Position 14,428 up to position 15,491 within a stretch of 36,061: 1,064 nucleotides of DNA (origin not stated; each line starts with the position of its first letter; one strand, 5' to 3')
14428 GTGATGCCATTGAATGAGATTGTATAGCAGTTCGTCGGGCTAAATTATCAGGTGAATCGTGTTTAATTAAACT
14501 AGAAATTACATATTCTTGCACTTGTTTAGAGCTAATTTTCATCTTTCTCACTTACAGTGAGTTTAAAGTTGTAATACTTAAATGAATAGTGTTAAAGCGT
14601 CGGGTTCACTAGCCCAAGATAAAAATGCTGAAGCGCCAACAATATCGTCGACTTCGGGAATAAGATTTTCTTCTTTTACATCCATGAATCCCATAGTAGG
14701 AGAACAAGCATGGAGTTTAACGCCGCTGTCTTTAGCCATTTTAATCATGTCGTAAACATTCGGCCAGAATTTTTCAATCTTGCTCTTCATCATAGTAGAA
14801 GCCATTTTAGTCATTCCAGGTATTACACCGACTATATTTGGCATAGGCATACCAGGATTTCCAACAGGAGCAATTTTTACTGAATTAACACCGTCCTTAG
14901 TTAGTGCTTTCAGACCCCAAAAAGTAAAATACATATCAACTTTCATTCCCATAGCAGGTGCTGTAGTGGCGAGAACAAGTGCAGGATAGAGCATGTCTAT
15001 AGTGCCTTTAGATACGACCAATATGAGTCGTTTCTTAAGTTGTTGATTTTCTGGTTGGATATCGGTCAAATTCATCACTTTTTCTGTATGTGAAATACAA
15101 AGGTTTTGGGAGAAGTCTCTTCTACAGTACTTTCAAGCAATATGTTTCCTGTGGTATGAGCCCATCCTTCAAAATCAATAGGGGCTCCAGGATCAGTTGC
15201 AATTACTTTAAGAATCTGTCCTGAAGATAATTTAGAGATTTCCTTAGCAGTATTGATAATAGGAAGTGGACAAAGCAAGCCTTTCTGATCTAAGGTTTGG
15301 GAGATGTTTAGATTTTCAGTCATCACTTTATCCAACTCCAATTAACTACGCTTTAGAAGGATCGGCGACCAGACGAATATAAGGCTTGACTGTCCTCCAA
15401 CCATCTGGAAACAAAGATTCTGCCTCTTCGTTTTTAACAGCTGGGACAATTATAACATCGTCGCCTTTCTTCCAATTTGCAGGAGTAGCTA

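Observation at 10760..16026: Seven-gene same-strand string joining Prx-TusA-DsrE to LarE-LarB, with LarC convergent and no LarA in the window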

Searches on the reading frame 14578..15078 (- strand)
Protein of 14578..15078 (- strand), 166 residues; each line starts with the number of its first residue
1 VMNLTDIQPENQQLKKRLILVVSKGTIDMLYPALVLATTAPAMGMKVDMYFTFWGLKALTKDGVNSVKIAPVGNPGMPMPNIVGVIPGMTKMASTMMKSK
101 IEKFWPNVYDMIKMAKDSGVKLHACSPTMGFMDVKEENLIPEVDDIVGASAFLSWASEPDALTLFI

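Call 3: search_protein_families(library=pfam, proteins=[window:14578-15078:-], max_evalue=0.01)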
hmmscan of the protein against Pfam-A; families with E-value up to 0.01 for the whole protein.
window:14578-15078:- (166 aa): 2 families
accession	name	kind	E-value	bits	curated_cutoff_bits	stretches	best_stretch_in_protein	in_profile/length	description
PF13686.11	DrsE_2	-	2.9e-35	121.9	25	1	15-160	2-152/156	DsrE/DsrF/DrsH-like family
PF02635.20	DsrE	-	3.5e-07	30.9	22.7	1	106-161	58-112/116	DsrE/DsrF-like family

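Call 4: search_protein_families(library=ncbifam, proteins=[window:14578-15078:-], max_evalue=0.01)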
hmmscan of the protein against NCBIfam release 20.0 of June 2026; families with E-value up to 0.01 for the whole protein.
window:14578-15078:- (166 aa): 1 family
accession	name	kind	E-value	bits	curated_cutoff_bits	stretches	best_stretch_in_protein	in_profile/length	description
NF047629.1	SulfCarrDsrE2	equivalog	1.2e-33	116.5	210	1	15-166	3-159/159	sulfur carrier protein DsrE2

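Call 27: find_homologous_proteins(query=window:14578-15078:-, max_evalue=1e-10)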
Query window:14578-15078:- (166 aa): 1608 proteins with E <= 1e-10 among 1627 candidates; the best 120 are listed.
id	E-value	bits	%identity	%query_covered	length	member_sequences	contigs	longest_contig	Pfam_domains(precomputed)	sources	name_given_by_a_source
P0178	1.5e-97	342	93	100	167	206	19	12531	PF02635.21,PF13686.12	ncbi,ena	-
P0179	5.4e-94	330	91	100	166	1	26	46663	PF02635.21,PF13686.12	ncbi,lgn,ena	-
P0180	1.7e-93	329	90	100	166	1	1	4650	PF02635.21,PF13686.12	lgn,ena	-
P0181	2.1e-93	328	91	100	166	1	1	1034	PF02635.21,PF13686.12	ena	-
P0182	3.1e-93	328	89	100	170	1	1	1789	PF02635.21,PF13686.12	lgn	-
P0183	3.7e-93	328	90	100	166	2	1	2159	PF02635.21,PF13686.12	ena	-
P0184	3.8e-93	328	90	100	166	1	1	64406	PF02635.21,PF13686.12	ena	-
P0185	1.2e-92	326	89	100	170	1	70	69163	PF02635.21,PF13686.12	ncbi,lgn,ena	-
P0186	2.1e-92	325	89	100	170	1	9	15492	PF02635.21,PF13686.12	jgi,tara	tara:strand:+ start:457 stop:969 length:513 start_codon:yes stop_codon:yes gene_type:complete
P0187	2.2e-92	325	89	100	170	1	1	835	PF02635.21,PF13686.12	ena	-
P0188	2.8e-92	325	88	100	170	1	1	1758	PF02635.21,PF13686.12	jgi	-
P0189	3.1e-92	325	89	100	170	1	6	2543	PF02635.21,PF13686.12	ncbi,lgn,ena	-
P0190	3.6e-92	324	89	100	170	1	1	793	PF02635.21,PF13686.12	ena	-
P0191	5.3e-92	324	88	100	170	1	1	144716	PF02635.21,PF13686.12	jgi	jgi:peroxiredoxin family protein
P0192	9.7e-92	323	88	100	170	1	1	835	PF02635.21,PF13686.12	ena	-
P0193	1.0e-91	323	90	100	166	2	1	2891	PF02635.21,PF13686.12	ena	-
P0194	1.4e-91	322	88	100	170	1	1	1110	PF02635.21,PF13686.12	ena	-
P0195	1.6e-91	322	89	98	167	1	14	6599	PF02635.21,PF13686.12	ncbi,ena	-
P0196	1.9e-91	322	88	100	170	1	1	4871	PF02635.21,PF13686.12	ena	-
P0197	2.2e-91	322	89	98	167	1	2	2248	PF02635.21,PF13686.12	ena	-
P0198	4.1e-91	321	89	98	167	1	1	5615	PF02635.21,PF13686.12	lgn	-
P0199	3.1e-86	305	84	100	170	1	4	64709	PF02635.21,PF13686.12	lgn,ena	-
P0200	2.5e-85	302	91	93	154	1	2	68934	PF02635.21,PF13686.12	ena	-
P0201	3.3e-85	302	90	93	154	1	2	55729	PF02635.21,PF13686.12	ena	-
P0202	1.8e-84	299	89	93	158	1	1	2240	PF02635.21,PF13686.12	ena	-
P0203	2.1e-83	296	87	93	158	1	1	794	PF02635.21,PF13686.12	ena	-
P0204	5.3e-83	295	82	93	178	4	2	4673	PF02635.21,PF13686.12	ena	-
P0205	2.8e-82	292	87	92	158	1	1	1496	PF02635.21,PF13686.12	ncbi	-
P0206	2.1e-81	289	81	93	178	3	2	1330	PF02635.21,PF13686.12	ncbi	-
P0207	7.4e-81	288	88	93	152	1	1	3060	PF02635.21,PF13686.12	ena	-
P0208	1.6e-74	267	77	95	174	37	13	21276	PF02635.21,PF13686.12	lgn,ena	-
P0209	2.5e-73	263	70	97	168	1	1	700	PF02635.21,PF13686.12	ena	-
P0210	3.7e-72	259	70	96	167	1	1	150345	PF02635.21,PF13686.12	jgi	-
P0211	6.1e-72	259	70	96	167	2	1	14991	PF02635.21,PF13686.12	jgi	jgi:peroxiredoxin family protein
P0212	6.4e-72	259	70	96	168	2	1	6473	PF02635.21,PF13686.12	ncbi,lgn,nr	ncbi:MAG: DsrE/DsrF/DrsH-like family protein [Thaumarchaeota archaeon]|nr:DsrE/DsrF/DrsH-like family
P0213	6.2e-71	255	73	93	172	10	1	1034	PF02635.21,PF13686.12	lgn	-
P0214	8.2e-71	255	73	93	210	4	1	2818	PF02635.21,PF18930.6,PF13686.12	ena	-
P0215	1.3e-70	254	67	98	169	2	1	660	PF02635.21,PF13686.12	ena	-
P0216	4.0e-70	253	74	91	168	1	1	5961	PF02635.21,PF13686.12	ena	-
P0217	5.1e-70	252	70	90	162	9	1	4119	PF02635.21,PF13686.12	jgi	-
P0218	1.3e-68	248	64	98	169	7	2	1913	PF02635.21,PF13686.12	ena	-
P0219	1.1e-61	225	64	92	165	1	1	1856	PF02635.21,PF13686.12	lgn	-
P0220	5.6e-61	223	61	96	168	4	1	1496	PF02635.21,PF13686.12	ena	-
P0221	6.7e-61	223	61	96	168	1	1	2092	PF02635.21,PF13686.12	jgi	-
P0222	2.8e-60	221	60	96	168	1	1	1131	PF02635.21,PF13686.12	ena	-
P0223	3.9e-60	220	63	90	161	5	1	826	PF02635.21,PF13686.12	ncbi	-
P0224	6.3e-60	220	61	94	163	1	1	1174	PF02635.21,PF13686.12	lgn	-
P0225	7.2e-60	219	61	94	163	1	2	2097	PF02635.21,PF13686.12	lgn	-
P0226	1.9e-59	218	62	90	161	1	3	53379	PF02635.21,PF13686.12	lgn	-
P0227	2.4e-59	218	60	95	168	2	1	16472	PF02635.21,PF13686.12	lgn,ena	-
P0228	2.4e-59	218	58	99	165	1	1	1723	PF02635.21,PF13686.12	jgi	-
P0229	2.6e-59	218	60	94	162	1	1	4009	PF02635.21,PF13686.12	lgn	-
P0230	3.0e-59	217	60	94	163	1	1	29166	PF02635.21,PF13686.12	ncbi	-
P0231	3.0e-59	217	62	91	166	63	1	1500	PF02635.21,PF13686.12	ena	-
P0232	4.1e-59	217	59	96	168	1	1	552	PF02635.21,PF13686.12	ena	-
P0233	6.2e-59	216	61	90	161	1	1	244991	PF02635.21,PF13686.12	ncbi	-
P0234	1.3e-58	215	61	90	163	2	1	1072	PF02635.21,PF13686.12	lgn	-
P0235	1.8e-58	215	58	99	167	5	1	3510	PF02635.21,PF13686.12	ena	-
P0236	2.3e-58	215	60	96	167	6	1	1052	PF13686.12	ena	-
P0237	3.0e-58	214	60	90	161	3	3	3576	PF02635.21,PF13686.12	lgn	-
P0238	3.9e-58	214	55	99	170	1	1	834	PF02635.21,PF13686.12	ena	-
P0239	4.5e-58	214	57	96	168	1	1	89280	PF02635.21,PF13686.12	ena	-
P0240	1.1e-57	212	59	96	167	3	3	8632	PF13686.12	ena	-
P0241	1.2e-57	212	62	90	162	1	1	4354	PF02635.21,PF13686.12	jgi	-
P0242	1.5e-57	212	59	95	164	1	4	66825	PF02635.21,PF13686.12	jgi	jgi:peroxiredoxin family protein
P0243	1.8e-57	212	61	94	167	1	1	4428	PF02635.21,PF13686.12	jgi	jgi:peroxiredoxin family protein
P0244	1.9e-57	212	61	93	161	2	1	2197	PF02635.21,PF13686.12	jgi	jgi:peroxiredoxin family protein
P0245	2.3e-57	211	57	96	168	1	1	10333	PF02635.21,PF13686.12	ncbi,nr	ncbi:MAG TPA: DsrE/DsrF/DrsH-like family protein [Nitrososphaerales archaeon]|nr:DsrE/DsrF/DrsH-like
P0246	2.3e-57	211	61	95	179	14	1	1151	PF02635.21,PF13686.12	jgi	-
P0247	2.4e-57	211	58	95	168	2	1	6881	PF02635.21,PF13686.12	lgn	-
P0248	2.6e-57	211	56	95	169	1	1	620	PF02635.21,PF13686.12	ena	-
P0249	2.6e-57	211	57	98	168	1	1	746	PF02635.21,PF13686.12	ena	-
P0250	2.7e-57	211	58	95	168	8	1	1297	PF02635.21,PF13686.12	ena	-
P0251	3.1e-57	211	60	95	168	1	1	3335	PF02635.21,PF13686.12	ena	-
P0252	3.2e-57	211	60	95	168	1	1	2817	PF02635.21,PF13686.12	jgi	-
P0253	4.9e-57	210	57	98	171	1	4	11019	PF02635.21,PF13686.12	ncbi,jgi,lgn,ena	-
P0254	5.9e-57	210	62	90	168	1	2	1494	PF02635.21,PF13686.12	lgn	-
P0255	7.2e-57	210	57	87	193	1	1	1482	PF02635.21,PF13686.12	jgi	-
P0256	7.2e-57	210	61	89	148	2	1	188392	PF02635.21,PF13686.12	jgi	jgi:peroxiredoxin family protein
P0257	1.0e-56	209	58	95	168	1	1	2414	PF02635.21,PF13686.12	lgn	-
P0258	1.2e-56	209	57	96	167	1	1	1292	PF02635.21,PF13686.12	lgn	-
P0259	1.2e-56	209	61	90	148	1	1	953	PF02635.21,PF13686.12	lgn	-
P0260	2.7e-56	208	60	96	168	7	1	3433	PF02635.21,PF13686.12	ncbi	-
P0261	2.8e-56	208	56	96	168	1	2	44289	PF02635.21,PF13686.12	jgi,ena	-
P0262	3.0e-56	208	56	99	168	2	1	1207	PF02635.21,PF13686.12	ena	-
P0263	3.1e-56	208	58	95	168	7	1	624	PF02635.21,PF13686.12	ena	-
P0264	3.2e-56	208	59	95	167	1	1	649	PF02635.21,PF13686.12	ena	-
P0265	3.6e-56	207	57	96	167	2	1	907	PF02635.21,PF13686.12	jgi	-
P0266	4.1e-56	207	56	95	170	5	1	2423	PF02635.21,PF13686.12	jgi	-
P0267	4.8e-56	207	55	98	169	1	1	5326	PF02635.21,PF13686.12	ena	-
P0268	6.0e-56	207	59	96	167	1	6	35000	PF02635.21,PF13686.12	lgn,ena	-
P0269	7.4e-56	206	59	94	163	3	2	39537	PF02635.21,PF13686.12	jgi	jgi:peroxiredoxin family protein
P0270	7.5e-56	206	58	90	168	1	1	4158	PF02635.21,PF13686.12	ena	-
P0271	8.1e-56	206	60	93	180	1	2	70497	PF02635.21,PF13686.12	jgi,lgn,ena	-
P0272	8.8e-56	206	60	90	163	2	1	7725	PF02635.21,PF13686.12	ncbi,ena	-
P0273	1.0e-55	206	56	96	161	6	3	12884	PF02635.21,PF13686.12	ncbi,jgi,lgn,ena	ncbi:MAG TPA: DsrE/DsrF/DrsH-like family protein [Nitrososphaerales archaeon]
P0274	1.1e-55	206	57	95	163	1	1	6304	PF02635.21,PF13686.12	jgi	jgi:peroxiredoxin family protein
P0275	1.3e-55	206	58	95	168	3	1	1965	PF02635.21,PF13686.12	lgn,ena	-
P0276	1.8e-55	205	56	99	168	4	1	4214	PF02635.21,PF13686.12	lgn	-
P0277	2.1e-55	205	59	90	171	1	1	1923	PF02635.21,PF13686.12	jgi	jgi:peroxiredoxin family protein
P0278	2.1e-55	205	54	99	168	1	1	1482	PF02635.21,PF13686.12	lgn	-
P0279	2.3e-55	205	59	90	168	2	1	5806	PF02635.21,PF13686.12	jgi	jgi:peroxiredoxin family protein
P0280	2.4e-55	205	56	96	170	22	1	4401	PF02635.21,PF13686.12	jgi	-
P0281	2.4e-55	205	57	98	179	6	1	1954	PF02635.21,PF13686.12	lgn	-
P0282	2.8e-55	204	58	94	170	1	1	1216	PF02635.21,PF13686.12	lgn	-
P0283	3.1e-55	204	59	95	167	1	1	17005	PF02635.21,PF13686.12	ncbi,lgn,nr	ncbi:MAG: DsrE/DsrF/DrsH-like family protein [Nitrososphaerales archaeon]|nr:DsrE/DsrF/DrsH-like fam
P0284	3.3e-55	204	54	99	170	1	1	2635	PF02635.21,PF13686.12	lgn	-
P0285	4.7e-55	204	58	96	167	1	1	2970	PF02635.21,PF13686.12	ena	-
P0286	4.8e-55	204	55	99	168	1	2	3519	PF02635.21,PF13686.12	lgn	-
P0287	5.6e-55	204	54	99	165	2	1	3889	PF02635.21,PF13686.12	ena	-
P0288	7.0e-55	203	54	95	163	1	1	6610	PF02635.21,PF13686.12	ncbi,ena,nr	ncbi:MAG TPA: DsrE/DsrF/DrsH-like family protein [Nitrososphaerales archaeon]|nr:DsrE/DsrF/DrsH-like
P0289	8.0e-55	203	59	96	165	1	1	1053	PF02635.21,PF13686.12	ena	-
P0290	9.2e-55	203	56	96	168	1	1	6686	PF02635.21,PF13686.12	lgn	-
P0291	1.2e-54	202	59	92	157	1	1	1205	PF02635.21,PF13686.12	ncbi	-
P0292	1.6e-54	202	58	90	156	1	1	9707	PF02635.21,PF13686.12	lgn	-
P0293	1.6e-54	202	57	96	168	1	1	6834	PF02635.21,PF13686.12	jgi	jgi:peroxiredoxin family protein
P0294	1.8e-54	202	55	99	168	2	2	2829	PF02635.21,PF13686.12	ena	-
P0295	2.4e-54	201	55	99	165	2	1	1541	PF02635.21,PF13686.12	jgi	-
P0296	2.6e-54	201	56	93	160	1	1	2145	PF02635.21,PF13686.12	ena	-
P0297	3.1e-54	201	54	99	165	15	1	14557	PF02635.21,PF13686.12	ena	-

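Call 28: find_encoding_contigs(protein=P0191, flank=7000, max_places=1)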
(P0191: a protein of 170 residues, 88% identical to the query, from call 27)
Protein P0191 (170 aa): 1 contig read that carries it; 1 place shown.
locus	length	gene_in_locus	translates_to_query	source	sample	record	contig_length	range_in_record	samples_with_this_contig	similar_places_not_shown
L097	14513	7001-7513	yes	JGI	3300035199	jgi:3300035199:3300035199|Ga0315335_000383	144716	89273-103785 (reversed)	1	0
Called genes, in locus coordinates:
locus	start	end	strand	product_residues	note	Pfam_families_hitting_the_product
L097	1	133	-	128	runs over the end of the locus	PF02493:MORN (weak)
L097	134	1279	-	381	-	PF07431:DUF1512, PF23542:DUF1512_C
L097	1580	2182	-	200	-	PF02245:Pur_DNA_glyco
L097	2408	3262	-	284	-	PF02310:B12-binding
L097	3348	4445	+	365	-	PF01555:N6_N4_Mtase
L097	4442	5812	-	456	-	PF01073:3Beta_HSD, PF01370:Epimerase, PF05368:NmrA, PF13460:NAD_binding_10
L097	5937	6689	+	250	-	-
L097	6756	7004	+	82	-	PF01206:TusA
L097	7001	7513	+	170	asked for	PF02635:DsrE (faint), PF13686:DrsE_2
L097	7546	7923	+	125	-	-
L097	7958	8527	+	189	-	PF01812:5-FTHF_cyc-lig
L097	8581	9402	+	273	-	PF02540:NAD_synthase (weak), PF03054:tRNA_Me_trans (faint)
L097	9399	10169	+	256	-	PF00731:AIRC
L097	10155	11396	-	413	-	PF01969:Ni_insertion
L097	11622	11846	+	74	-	PF09360:zf-CDGSH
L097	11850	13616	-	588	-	PF13522:GATase_6, PF13537:GATase_7, PF01380:SIS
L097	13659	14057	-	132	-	PF00411:Ribosomal_S11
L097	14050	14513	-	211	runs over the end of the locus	PF01479:S4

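Call 29: find_encoding_contigs(protein=P0210, flank=7000, max_places=1)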
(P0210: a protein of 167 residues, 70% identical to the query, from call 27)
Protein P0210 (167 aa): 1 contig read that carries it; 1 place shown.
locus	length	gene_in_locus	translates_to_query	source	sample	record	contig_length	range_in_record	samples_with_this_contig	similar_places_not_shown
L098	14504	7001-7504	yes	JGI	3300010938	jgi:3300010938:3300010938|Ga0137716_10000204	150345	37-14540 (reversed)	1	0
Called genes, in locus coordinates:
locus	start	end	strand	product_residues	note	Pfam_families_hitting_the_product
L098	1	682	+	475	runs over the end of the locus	PF02934:GatB_N, PF02637:GatB_Yqey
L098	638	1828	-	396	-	PF07690:MFS_1, PF12832:MFS_1_like (faint), PF05977:MFS_3, PF07690:MFS_1 (weak)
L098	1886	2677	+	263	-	PF00561:Abhydrolase_1, PF12146:Hydrolase_4, PF12697:Abhydrolase_6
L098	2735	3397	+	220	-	PF04289:DUF447_N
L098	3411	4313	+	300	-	PF00288:GHMP_kinases_N, PF08544:GHMP_kinases_C (weak)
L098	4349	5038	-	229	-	PF03070:TENA_THI-4, PF14518:Haem_oxygenas_2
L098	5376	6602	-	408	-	PF02771:Acyl-CoA_dh_N, PF02770:Acyl-CoA_dh_M, PF00441:Acyl-CoA_dh_1, PF22924:ACOX_C_alpha1 (weak), PF08028:Acyl-CoA_dh_2 (weak)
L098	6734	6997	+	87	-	PF01206:TusA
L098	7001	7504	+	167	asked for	PF13686:DrsE_2, PF02635:DsrE (faint)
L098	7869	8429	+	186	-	-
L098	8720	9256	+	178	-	PF24034:DUF7343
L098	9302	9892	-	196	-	PF13473:Cupredoxin_1 (faint), PF00127:Copper-bind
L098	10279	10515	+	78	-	PF01037:AsnC_trans_reg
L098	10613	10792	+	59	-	PF01037:AsnC_trans_reg (weak)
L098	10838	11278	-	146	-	PF19609:DUF6114 (weak)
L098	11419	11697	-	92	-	-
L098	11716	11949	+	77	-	PF13276:HTH_21 (weak)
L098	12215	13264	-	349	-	PF04014:MazE_antitoxin, PF01895:PhoU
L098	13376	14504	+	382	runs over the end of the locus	PF12849:PBP_like_2, PF01547:SBP_bac_1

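Call 30: find_encoding_contigs(protein=P0233, flank=7000, max_places=1)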
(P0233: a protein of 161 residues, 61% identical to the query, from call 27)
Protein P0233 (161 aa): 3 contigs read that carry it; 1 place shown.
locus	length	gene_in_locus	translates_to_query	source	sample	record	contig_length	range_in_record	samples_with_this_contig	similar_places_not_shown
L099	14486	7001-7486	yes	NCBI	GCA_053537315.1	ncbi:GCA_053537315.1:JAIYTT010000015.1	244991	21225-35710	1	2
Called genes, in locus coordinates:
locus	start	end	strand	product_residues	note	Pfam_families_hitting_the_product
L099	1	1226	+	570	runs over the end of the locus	PF00749:tRNA-synt_1c, PF03950:tRNA-synt_1c_C, PF20974:tRNA-synt_1c_C2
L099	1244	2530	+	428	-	PF01663:Phosphodiest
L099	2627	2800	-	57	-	-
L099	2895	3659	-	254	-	-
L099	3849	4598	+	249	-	PF01939:NucS_C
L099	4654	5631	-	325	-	PF01266:DAO (faint), PF07992:Pyr_redox_2, PF12831:FAD_oxidored (weak), PF13738:Pyr_redox_3, PF00070:Pyr_redox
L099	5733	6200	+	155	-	PF01022:HTH_5 (weak), PF01726:LexA_DNA_bind (weak)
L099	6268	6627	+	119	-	-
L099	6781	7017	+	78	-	PF01206:TusA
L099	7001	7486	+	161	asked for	PF13686:DrsE_2, PF02635:DsrE (faint)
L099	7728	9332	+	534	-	PF02919:Topoisom_I_N, PF01028:Topoisom_I, PF14370:Topo_C_assoc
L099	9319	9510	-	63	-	-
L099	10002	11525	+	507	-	PF00174:Oxidored_molyb, PF03404:Mo-co_dimer (weak)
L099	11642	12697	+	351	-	PF07994:NAD_binding_5 (faint), PF01658:Inos-1-P_synth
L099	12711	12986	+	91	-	PF13616:Rotamase_3, PF13145:Rotamase_2 (weak), PF00639:Rotamase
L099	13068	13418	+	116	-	-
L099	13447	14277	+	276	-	-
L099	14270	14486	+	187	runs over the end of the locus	-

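Call 53: search_solved_structures(query=window:14578-15078:-, max_evalue=0.01, show_alignments=1)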
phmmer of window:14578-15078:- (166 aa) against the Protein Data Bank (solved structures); distinct sequences matched with E-value up to 0.01: 3.
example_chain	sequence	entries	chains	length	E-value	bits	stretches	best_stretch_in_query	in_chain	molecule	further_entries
2qs7_A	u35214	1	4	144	3.9e-23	85.3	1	13-164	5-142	Uncharacterized protein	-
3pnx_A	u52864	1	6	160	1.6e-08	37.8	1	16-165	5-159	Putative sulfurtransferase dsrE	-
3mc3_A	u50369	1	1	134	5.2e-07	32.9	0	111-164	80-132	DsrE/DsrF-like family protein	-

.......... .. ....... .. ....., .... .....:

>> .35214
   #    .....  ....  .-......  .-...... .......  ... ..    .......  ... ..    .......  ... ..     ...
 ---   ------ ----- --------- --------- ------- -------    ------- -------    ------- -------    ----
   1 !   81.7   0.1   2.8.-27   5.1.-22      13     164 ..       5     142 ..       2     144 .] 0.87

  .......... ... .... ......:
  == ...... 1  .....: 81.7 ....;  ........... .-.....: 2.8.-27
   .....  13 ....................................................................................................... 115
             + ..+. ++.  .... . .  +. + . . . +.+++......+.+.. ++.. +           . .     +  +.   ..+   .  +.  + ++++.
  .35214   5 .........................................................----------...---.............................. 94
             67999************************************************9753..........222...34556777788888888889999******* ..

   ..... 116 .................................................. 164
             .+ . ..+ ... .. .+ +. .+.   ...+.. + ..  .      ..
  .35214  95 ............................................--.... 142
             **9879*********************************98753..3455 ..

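Call 55: search_protein_families(library=pfam, proteins=[L097:5937-6689:+, L098:7869-8429:+, L099:6268-6627:+], max_evalue=1)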
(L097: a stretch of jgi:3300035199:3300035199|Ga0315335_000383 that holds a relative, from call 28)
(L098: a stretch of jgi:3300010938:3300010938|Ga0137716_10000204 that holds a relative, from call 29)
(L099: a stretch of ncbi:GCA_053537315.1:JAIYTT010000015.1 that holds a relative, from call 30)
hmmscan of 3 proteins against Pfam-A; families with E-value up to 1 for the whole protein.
L097:5937-6689:+ (250 aa): 13 families
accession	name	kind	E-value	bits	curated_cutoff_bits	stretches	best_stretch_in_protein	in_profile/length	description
PF17456.7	TcpS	-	0.016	15.5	28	1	29-129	27-126/155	Toxin-coregulated pilus protein S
PF12325.13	TMF_TATA_bd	-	0.041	14.4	29.1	0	28-83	48-103/115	TATA element modulatory factor 1 TATA binding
PF16888.10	YwqH-like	-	0.047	14.4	33.7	1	28-151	11-122/123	YwqH-like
PF15960.10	DUF4763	-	0.051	13.3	30.1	1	33-102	81-150/236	Domain of unknown function (DUF4763)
PF15905.10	HMMR_N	-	0.1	12.4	30.1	0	125-153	154-182/330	Hyaluronan mediated motility receptor N-terminal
PF17060.10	MPS2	-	0.14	11.6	28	0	89-149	144-204/395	Monopolar spindle protein 2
PF07544.18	Med9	-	0.17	12.4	26.9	0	29-80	28-79/80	RNA polymerase II transcription mediator complex subunit 9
PF08653.15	DASH_Dam1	-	0.17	12.1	26.6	0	25-57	1-33/56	DASH complex subunit Dam1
PF06698.16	DUF1192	-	0.18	12.4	25.5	0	124-146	27-49/58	Protein of unknown function (DUF1192)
PF12329.13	TMF_DNA_bd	-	0.23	11.9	35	0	112-152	28-68/74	TATA element modulatory factor 1 DNA binding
PF08286.16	Spc24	-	0.5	11.1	25.3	0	122-154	9-41/109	Spc24 subunit of Ndc80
PF04859.17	DUF641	-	0.52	11.1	27.6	0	51-102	70-121/127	Plant protein of unknown function (DUF641)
PF04102.17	SlyX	-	0.75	10.9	30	0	116-147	23-54/67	SlyX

L098:7869-8429:+ (186 aa): 0 families

L099:6268-6627:+ (119 aa): 4 families
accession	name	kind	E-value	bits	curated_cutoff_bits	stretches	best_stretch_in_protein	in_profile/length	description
PF00950.22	ABC-3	-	0.019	15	20.1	1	11-49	74-112/258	ABC 3 transport family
PF11174.13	DUF2970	-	0.026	14.8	27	1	21-37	34-50/56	Protein of unknown function (DUF2970)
PF13056.11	DUF3918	-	0.19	11.8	21.3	1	102-117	8-23/43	Protein of unknown function (DUF3918)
PF11021.13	DUF2613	-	0.29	11.7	22.1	1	21-38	10-27/55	Protein of unknown function (DUF2613)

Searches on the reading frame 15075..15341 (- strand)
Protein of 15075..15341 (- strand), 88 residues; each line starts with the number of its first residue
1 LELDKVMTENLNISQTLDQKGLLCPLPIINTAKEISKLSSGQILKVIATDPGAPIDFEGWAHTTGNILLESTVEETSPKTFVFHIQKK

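Call 3: search_protein_families(library=pfam, proteins=[window:15075-15341:-], max_evalue=0.01)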
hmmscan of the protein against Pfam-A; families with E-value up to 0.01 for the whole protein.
window:15075-15341:- (88 aa): 1 family
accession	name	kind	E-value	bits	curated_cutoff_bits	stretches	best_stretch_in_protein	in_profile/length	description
PF01206.22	TusA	-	7.8e-17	61.3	28.6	1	16-87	2-70/70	Sulfurtransferase TusA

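Call 4: search_protein_families(library=ncbifam, proteins=[window:15075-15341:-], max_evalue=0.01)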
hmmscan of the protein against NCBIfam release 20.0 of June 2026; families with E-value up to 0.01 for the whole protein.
window:15075-15341:- (88 aa): 3 families
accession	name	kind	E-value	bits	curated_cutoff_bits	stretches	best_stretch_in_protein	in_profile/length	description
NF001423.0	PRK00299.1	equivalog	2.3e-11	43.3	78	1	11-87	6-79/82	sulfurtransferase TusA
NF008242.0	PRK11018.1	equivalog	5.7e-06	25.9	79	1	9-49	3-43/78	sulfurtransferase-like selenium metabolism protein YedF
TIGR03527.1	selenium_YedF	equivalog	0.0012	18.7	110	1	17-65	1-49/194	sulfurtransferase-like selenium metabolism protein YedF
